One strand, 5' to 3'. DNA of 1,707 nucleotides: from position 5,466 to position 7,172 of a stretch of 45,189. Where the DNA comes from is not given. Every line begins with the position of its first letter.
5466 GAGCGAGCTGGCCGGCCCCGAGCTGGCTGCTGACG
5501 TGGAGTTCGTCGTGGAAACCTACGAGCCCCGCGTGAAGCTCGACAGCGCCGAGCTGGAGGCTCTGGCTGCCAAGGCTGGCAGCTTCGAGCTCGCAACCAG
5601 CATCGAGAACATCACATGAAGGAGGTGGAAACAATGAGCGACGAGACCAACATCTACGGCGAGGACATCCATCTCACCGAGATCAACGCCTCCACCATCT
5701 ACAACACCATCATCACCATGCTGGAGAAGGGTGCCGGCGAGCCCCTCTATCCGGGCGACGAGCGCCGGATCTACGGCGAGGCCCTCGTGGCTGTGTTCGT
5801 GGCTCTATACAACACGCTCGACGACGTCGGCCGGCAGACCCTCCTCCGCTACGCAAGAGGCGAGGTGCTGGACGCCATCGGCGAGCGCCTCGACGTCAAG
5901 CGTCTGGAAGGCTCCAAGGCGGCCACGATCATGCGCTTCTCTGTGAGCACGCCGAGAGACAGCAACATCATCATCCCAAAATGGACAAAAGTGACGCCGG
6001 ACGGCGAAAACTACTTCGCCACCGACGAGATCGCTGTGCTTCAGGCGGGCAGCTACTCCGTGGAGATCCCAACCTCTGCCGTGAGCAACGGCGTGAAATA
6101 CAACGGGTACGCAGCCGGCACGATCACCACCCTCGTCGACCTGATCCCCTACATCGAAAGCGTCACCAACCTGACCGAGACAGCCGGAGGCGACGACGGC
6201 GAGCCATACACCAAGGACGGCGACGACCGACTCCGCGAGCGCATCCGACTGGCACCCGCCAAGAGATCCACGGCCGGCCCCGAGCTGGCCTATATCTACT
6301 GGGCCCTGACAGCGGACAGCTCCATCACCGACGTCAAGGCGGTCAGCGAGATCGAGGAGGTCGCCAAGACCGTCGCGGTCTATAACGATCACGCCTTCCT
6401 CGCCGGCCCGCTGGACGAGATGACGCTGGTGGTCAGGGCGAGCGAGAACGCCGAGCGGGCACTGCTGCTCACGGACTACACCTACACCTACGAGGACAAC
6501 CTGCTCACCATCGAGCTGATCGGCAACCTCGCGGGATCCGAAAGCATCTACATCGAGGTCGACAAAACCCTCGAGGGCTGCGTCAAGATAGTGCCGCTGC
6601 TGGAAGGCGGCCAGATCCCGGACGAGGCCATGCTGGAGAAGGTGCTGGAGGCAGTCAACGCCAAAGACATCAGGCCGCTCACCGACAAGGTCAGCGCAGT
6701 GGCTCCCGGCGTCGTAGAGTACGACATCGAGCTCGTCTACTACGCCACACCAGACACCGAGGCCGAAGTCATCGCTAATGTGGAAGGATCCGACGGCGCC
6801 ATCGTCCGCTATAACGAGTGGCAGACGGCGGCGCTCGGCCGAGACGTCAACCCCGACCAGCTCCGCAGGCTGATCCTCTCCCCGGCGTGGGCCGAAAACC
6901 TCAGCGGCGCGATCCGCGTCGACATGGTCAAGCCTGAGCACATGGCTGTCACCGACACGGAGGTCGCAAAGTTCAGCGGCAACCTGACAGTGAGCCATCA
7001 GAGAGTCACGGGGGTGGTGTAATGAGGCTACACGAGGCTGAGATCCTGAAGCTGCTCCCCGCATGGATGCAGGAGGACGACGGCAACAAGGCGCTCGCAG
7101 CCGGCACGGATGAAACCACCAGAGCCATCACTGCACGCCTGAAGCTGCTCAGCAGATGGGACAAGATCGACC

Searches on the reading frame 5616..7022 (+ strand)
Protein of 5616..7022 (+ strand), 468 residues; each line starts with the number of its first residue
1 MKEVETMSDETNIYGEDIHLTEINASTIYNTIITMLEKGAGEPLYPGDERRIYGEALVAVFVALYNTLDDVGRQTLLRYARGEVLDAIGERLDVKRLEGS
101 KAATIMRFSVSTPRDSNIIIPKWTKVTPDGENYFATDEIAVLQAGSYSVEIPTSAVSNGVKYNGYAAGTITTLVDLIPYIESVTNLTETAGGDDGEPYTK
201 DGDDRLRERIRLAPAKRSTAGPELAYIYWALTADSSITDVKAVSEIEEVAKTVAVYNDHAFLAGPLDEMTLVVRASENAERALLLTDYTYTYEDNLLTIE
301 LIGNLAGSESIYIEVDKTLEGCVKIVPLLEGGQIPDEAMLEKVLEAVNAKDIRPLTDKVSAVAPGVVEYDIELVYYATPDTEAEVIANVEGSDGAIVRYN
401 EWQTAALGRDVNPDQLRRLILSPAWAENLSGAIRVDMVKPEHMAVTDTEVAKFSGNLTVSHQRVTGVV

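Call 30: search_protein_families(library=pfam, proteins=[window:5616-7022:+], max_evalue=0.001)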
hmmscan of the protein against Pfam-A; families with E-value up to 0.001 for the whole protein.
window:5616-7022:+ (468 aa): 1 family
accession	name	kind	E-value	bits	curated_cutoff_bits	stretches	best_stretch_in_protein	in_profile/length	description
PF04865.19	Baseplate_J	-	4.1e-39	134.8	21.1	2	81-245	1-156/255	Baseplate J-like protein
